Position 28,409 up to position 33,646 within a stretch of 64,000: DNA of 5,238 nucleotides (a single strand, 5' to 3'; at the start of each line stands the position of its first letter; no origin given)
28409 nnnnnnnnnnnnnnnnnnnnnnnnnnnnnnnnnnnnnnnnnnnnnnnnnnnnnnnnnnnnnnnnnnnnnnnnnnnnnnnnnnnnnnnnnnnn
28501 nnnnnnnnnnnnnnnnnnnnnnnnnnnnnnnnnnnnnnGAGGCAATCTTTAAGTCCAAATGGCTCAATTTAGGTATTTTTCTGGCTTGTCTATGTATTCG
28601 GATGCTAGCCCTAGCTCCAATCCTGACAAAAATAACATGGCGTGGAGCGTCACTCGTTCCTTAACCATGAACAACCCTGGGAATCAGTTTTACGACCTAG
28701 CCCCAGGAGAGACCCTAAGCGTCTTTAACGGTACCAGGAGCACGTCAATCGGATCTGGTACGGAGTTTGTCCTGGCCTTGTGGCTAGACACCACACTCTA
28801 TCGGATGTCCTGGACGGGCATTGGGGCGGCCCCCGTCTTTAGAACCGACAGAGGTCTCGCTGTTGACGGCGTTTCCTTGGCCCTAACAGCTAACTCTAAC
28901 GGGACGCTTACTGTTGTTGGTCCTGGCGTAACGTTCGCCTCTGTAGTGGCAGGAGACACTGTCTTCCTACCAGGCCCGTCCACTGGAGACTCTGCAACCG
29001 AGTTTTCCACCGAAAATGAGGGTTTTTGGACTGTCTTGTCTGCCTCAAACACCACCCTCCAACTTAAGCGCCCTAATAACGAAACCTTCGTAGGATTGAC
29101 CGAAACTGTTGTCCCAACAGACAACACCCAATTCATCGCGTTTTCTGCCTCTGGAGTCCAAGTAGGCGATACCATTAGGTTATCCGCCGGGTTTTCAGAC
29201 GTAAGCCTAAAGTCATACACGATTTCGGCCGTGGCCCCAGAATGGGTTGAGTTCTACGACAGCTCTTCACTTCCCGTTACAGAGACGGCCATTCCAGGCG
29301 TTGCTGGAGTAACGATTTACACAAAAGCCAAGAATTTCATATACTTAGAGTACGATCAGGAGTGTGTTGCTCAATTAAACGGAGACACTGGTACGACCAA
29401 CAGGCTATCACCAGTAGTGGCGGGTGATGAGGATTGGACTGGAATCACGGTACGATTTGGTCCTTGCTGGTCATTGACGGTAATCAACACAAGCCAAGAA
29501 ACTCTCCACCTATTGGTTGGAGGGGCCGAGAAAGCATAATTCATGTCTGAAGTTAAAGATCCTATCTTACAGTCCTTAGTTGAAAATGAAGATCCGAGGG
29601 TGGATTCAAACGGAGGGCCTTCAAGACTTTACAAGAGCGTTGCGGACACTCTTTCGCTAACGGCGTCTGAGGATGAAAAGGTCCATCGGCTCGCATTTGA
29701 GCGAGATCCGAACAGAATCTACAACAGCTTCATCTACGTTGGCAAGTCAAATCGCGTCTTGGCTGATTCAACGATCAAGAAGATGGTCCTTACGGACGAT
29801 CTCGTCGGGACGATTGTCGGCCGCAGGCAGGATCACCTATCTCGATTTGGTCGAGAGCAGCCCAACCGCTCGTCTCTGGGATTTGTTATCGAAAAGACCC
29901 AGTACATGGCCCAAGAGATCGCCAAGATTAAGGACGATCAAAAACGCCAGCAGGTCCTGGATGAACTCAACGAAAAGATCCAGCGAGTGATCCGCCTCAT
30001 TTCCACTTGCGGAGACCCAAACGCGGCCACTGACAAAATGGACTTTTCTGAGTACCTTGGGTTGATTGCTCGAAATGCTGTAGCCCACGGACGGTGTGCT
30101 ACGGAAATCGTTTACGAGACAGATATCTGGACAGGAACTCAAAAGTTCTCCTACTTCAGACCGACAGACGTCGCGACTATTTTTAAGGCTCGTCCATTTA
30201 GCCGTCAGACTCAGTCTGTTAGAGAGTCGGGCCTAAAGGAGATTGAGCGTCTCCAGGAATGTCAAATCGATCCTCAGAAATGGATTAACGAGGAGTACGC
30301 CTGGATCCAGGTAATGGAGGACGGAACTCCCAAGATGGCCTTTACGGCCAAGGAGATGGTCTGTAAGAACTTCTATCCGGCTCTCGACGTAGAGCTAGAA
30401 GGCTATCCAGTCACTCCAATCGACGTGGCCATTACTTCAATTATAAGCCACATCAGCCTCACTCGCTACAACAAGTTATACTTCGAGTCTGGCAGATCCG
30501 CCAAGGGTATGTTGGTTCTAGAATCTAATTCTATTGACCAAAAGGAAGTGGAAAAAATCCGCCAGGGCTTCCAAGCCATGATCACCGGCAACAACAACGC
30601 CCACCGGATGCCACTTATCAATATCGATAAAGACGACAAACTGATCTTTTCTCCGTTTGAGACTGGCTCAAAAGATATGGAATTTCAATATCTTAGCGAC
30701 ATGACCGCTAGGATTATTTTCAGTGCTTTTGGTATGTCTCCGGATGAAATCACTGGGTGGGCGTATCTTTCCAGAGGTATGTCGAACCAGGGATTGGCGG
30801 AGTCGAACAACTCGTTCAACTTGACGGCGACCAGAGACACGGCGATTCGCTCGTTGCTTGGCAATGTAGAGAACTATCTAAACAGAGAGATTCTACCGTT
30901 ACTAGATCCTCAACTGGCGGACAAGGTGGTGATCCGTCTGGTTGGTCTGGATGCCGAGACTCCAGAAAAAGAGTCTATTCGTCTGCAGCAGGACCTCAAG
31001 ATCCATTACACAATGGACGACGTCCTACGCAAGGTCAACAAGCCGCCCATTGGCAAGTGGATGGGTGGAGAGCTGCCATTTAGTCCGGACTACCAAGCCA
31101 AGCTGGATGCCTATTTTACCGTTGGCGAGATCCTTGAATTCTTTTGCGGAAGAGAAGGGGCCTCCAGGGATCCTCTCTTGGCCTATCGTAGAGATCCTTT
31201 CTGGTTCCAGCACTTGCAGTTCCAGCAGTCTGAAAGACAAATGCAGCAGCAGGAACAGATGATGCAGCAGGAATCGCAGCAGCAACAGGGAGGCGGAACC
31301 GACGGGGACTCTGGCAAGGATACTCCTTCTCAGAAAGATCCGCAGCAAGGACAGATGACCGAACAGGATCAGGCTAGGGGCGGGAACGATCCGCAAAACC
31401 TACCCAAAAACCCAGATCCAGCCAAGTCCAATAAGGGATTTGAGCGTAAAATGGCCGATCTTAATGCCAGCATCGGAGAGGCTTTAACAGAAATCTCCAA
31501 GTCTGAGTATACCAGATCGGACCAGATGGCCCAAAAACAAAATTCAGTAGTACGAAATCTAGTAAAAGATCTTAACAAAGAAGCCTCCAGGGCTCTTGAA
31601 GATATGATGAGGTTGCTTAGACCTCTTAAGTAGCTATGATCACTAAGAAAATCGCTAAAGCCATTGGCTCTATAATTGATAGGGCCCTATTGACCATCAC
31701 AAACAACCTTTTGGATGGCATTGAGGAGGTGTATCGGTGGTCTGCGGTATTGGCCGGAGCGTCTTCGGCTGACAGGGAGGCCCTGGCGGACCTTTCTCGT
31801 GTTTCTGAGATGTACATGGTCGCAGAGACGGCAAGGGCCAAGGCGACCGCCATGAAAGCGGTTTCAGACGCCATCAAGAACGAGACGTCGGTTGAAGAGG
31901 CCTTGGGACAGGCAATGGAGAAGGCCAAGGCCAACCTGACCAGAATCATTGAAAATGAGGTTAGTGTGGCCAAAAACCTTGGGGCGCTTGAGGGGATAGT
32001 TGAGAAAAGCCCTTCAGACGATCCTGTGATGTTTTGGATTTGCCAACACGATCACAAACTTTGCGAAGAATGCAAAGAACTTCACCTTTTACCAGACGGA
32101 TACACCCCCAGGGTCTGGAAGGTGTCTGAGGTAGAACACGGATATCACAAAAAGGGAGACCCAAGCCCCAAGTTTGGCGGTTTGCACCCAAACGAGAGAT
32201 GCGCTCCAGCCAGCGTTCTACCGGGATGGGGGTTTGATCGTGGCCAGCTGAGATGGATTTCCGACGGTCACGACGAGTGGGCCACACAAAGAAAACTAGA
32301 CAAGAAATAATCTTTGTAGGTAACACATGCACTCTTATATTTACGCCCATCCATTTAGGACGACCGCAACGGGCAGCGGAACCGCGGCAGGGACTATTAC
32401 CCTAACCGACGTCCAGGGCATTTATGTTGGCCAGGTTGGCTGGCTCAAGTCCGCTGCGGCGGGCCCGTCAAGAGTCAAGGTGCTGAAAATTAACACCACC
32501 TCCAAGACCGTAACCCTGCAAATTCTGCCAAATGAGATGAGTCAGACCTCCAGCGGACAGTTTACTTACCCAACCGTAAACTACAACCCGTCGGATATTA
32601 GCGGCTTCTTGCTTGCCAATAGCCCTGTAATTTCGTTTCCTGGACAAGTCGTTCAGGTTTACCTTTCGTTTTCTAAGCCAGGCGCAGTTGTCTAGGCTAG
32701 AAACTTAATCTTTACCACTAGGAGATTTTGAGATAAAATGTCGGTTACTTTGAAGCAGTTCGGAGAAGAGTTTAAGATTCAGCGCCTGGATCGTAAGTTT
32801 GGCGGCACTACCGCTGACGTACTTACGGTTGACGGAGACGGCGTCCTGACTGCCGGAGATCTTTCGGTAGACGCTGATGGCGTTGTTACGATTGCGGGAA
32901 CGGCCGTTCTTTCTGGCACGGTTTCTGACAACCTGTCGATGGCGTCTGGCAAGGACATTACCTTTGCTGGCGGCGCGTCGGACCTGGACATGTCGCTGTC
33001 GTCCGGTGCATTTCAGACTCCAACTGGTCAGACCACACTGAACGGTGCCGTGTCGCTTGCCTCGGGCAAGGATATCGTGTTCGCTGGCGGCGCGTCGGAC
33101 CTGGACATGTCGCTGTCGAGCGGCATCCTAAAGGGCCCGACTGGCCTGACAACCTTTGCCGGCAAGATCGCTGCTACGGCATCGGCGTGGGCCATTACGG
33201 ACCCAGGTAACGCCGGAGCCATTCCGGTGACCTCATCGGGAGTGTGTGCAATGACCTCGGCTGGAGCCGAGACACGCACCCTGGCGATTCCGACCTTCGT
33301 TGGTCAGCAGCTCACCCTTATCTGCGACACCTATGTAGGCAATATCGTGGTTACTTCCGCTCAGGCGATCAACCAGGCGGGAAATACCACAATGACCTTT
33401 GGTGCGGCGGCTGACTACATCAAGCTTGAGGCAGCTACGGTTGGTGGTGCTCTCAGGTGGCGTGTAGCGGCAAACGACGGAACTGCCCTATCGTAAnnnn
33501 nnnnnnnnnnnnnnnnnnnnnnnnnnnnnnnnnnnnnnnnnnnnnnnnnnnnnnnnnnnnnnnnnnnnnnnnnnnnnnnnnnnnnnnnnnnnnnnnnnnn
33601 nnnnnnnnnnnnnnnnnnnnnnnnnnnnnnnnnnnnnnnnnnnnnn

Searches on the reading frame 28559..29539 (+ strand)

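Call 7: search_protein_families(library=phrogs, max_evalue=0.001, proteins=[window:28559-29539:+])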
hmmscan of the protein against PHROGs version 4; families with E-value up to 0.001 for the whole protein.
window:28559-29539:+ (326 aa): 1 family
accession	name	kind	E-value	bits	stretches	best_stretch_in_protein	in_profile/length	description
phrog_3574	-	unknown function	0.00039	21.3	0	188-211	1-24/62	-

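Call 8: search_protein_families(library=pfam, max_evalue=0.001, proteins=[window:28559-29539:+])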
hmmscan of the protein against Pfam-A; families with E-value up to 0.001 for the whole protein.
window:28559-29539:+ (326 aa): 0 families

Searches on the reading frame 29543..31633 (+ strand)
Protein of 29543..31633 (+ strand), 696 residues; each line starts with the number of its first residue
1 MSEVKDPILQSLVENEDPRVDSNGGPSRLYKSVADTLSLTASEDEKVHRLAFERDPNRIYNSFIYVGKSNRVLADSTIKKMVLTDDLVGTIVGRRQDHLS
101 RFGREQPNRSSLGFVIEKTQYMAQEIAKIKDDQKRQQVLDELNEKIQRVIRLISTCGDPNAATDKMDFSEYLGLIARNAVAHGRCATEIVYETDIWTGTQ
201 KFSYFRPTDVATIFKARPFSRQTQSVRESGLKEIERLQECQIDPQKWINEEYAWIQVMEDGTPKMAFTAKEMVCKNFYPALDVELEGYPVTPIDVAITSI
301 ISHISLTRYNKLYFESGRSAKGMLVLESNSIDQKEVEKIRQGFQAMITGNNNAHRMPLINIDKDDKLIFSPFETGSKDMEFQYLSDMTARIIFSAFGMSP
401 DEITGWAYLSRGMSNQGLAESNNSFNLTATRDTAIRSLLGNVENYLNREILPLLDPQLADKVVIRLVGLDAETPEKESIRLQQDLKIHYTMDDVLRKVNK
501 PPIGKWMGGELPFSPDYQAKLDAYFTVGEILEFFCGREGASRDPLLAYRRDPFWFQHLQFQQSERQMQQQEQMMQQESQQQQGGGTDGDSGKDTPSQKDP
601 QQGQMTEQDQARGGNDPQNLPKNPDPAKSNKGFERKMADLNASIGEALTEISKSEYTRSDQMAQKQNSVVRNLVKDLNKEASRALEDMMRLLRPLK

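Call 7: search_protein_families(library=phrogs, max_evalue=0.001, proteins=[window:29543-31633:+])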
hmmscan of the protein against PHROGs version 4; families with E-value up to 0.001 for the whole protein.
window:29543-31633:+ (696 aa): 6 families
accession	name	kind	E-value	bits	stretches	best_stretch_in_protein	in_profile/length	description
phrog_12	-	head and packaging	4.7e-16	59.9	1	151-660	132-527/646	portal protein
phrog_11117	-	head and packaging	1.1e-14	55.5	1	332-502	8-173/264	portal protein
phrog_15361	-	head and packaging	1e-11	45.5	1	125-359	123-326/328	portal protein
phrog_2662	-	head and packaging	1.2e-09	38.4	1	252-690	171-550/717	portal protein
phrog_37955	-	head and packaging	2.2e-05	23.7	1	266-404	249-392/945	portal protein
phrog_11226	-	head and packaging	0.00028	21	1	285-402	196-320/388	portal protein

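Call 8: search_protein_families(library=pfam, max_evalue=0.001, proteins=[window:29543-31633:+])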
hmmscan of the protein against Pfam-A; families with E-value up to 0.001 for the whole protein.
window:29543-31633:+ (696 aa): 1 family
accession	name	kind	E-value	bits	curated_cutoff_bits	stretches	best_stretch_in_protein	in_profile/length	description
PF04860.17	Phage_portal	-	1.3e-11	44.8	39.1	1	242-451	86-277/321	Phage portal protein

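Call 9: find_related_loci(query=window:29543-31633:+, collection=viral_contigs, flank=10000)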
Query window:29543-31633:+ (696 aa) in viral_contigs; peptide patterns used: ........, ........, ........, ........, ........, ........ (x = any residue, [..] = any of these).
9 stretches matched a pattern; 2 encode a relative of the query (tblastn E <= 1e-3); 2 distinct loci.
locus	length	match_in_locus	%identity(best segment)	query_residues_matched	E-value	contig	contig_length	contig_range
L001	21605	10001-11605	46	12-556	4e-147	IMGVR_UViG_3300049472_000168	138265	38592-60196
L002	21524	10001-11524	35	43-555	3e-93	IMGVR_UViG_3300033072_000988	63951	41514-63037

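Call 18: search_dna_similar(query=window:29543-31633:+, collection=phages, mode=protein, max_rows=15)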
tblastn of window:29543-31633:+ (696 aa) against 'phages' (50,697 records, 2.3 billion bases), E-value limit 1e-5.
Records with a match: 434; places in all: 434; records where one place covers at least 80% of the query: 0.
Best place of each record, by identity: <60% 434.
By first word of the organism name: Bacillus 236; Enterococcus 69; Listeria 54; Lactobacillus 26; Staphylococcus 22; Bacteroides 5; Pseudomonas 3; Lysinibacillus 2; Mammaliicoccus 2; Thermus 2; and 13 more.
By host as written in the record: Listeria monocytogenes 43; - 31; Bacillus cereus 25; Bacillus subtilis 25; Bacillus thuringiensis subsp. kurstaki 20; Enterococcus faecalis 20; Bacillus subtilis BEST7003 14; Bacillus thuringiensis kurstaki 12; and 125 more.
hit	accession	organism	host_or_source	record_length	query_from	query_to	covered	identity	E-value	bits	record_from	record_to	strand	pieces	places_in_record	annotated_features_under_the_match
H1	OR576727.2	Myxococcus phage Mx1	Myxococcus sp.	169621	46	555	73%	45.0%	7e-139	456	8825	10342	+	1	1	portal protein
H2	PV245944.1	Chryseobacterium phage MA9V-3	Chryseobacterium sp. MA9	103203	40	517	69%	23.3%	1e-19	100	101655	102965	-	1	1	hypothetical protein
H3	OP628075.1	Lysinibacillus phage vB_LfM_LysYB1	Lysinibacillus fusiformis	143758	73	517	64%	24.2%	9e-19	98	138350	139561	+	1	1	portal protein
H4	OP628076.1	Lysinibacillus phage vB_LfM_LysYB2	Lysinibacillus fusiformis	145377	73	517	64%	24.2%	9e-19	98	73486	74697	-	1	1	portal protein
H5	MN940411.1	Phage f2b1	Staphylococcus aureus ZH 2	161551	66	521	66%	23.6%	4e-18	96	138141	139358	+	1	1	portal protein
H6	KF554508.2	Bacillus phage CP-51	Bacillus cereus HER1399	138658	25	497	68%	22.2%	3e-13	80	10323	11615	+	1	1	putative portal protein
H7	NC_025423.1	Bacillus phage CP-51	Bacillus cereus HER1399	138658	25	497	68%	22.2%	3e-13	80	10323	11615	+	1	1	portal protein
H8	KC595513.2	Bacillus phage Shanette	Bacillus cereus BGSC 6E1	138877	29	503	68%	22.0%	6e-13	79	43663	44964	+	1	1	portal protein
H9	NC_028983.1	Bacillus phage Shanette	Bacillus cereus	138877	29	503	68%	22.0%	6e-13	79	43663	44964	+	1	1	portal protein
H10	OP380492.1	Bacillus phage Nachito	Bacillus sp. ET1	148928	51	523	68%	22.0%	8e-18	95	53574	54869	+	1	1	portal protein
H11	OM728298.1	Bacillus phage vB_BsuM-Goe16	Bacillus subtilis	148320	38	517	69%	21.4%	6e-14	82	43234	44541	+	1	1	hypothetical protein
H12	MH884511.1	Exiguobacterium phage vB_EalM-132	Exiguobacterium alkaliphilum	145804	31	517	70%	21.0%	1e-17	94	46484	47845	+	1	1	portal protein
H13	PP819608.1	Bacillus phage Adastra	Bacillus subtilis CU 1065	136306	71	526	66%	21.7%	2e-15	87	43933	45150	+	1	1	portal protein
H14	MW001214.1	Bacillus phage SP8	Bacillus subtilis Marburg strain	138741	71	526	66%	21.7%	2e-15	87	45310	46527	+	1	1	hypothetical protein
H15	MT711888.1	Pseudomonas phage Dolphis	Pseudomonas putida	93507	78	482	58%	24.3%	1e-19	100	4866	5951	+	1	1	portal protein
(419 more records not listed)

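Call 20: get_annotated_region(hit=H1, flank=20000)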
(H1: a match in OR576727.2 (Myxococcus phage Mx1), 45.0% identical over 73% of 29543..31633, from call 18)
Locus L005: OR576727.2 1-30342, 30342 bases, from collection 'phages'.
description: Myxococcus phage Mx1, complete genome.
organism: Myxococcus phage Mx1 (NCBI taxid 2994995)
taxonomy: Viruses; Duplodnaviria; Heunggongvirae; Uroviricota; Caudoviricetes
host: Myxococcus sp.; source: cow dung; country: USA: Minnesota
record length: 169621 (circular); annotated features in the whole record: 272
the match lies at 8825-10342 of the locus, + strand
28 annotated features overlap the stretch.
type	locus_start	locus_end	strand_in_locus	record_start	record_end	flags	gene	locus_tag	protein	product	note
CDS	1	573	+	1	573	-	-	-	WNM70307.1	hypothetical protein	-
CDS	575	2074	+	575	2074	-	-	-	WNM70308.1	helicase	-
CDS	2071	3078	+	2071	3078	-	-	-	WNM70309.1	putative RNA polymerase sigma factor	-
CDS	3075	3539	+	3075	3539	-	-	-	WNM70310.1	hypothetical protein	-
CDS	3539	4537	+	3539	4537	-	-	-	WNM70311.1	calcineurin-like phosphoesterase superfamily domain protein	-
CDS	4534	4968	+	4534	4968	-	-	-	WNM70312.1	hypothetical protein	-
CDS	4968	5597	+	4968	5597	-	-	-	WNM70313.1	hypothetical protein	-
CDS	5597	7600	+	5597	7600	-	-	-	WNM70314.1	terminase large subunit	-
CDS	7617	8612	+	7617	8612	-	-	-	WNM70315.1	hypothetical protein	-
CDS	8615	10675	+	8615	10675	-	-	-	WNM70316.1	portal protein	-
CDS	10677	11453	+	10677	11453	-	-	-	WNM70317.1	hypothetical protein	-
CDS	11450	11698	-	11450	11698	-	-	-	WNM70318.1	hypothetical protein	-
CDS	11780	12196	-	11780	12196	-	-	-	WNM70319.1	hypothetical protein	-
CDS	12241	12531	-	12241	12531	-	-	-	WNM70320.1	hypothetical protein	-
CDS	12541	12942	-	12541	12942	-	-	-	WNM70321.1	hypothetical protein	-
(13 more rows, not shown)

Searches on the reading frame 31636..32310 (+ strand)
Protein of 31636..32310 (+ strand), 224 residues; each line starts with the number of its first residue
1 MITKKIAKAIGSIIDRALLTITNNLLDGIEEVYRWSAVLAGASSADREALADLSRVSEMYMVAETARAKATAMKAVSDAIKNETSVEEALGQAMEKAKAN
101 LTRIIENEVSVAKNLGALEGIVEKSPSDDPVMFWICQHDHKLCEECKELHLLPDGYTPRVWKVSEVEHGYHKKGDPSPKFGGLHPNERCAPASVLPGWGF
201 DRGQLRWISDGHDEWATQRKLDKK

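Call 4: search_protein_families(library=pfam, max_evalue=0.1, proteins=[window:31636-32310:+])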
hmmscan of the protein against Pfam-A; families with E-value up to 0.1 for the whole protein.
window:31636-32310:+ (224 aa): 0 families

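Call 6: search_protein_families(library=phrogs, max_evalue=0.01, proteins=[window:31636-32310:+])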
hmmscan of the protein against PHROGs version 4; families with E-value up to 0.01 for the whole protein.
window:31636-32310:+ (224 aa): 1 family
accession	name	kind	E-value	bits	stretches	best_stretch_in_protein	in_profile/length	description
phrog_1206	-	head and packaging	0.00079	20.3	1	16-109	102-194/207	terminase small subunit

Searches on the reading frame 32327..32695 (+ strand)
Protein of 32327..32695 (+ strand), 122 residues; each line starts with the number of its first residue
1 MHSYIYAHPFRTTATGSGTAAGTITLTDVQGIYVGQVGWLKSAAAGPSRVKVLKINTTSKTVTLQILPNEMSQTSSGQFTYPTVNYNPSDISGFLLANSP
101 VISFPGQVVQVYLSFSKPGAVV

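Call 4: search_protein_families(library=pfam, max_evalue=0.1, proteins=[window:32327-32695:+])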
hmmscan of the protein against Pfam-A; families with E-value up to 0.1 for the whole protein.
window:32327-32695:+ (122 aa): 1 family
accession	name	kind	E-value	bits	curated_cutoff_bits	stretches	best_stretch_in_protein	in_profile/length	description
PF12041.13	DELLA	-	0.092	13.1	23.8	0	73-94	35-56/69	Transcriptional regulator DELLA protein N terminal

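Call 6: search_protein_families(library=phrogs, max_evalue=0.01, proteins=[window:32327-32695:+])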
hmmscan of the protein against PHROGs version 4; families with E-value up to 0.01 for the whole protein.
window:32327-32695:+ (122 aa): 1 family
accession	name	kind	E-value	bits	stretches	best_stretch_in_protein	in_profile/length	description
phrog_15769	-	unknown function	0.0052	16.5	1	11-74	351-408/560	-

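Call 29: search_protein_families(library=ncbifam, max_evalue=0.1, proteins=[window:32327-32695:+])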
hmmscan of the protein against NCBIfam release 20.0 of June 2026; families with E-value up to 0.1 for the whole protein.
window:32327-32695:+ (122 aa): 0 families

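Call 30: search_protein_families(library=padloc, max_evalue=0.1, proteins=[window:32327-32695:+])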
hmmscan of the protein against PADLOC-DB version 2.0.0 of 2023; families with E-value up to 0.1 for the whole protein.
window:32327-32695:+ (122 aa): 0 families

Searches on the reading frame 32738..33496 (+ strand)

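Call 4: search_protein_families(library=pfam, max_evalue=0.1, proteins=[window:32738-33496:+])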
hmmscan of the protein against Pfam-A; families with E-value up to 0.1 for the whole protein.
window:32738-33496:+ (252 aa): 1 family
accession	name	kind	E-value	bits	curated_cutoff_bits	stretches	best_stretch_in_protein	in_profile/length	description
PF13944.12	Calycin_like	-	0.008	16.9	30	0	173-223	29-73/124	Calycin-like beta-barrel domain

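Call 6: search_protein_families(library=phrogs, max_evalue=0.01, proteins=[window:32738-33496:+])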
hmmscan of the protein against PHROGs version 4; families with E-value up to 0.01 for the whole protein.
window:32738-33496:+ (252 aa): 0 families

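Call 29: search_protein_families(library=ncbifam, max_evalue=0.1, proteins=[window:32738-33496:+])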
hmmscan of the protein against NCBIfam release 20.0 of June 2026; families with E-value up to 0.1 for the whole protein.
window:32738-33496:+ (252 aa): 1 family
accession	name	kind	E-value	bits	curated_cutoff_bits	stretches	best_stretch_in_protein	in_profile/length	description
NF053851.1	Bdello_MAT_N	subfamily_domain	0.034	13.9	60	0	53-102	27-78/162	mosaic adhesive trimer family chimeric fiber protein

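Call 30: search_protein_families(library=padloc, max_evalue=0.1, proteins=[window:32738-33496:+])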
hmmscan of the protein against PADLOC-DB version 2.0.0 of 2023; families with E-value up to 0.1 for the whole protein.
window:32738-33496:+ (252 aa): 0 families
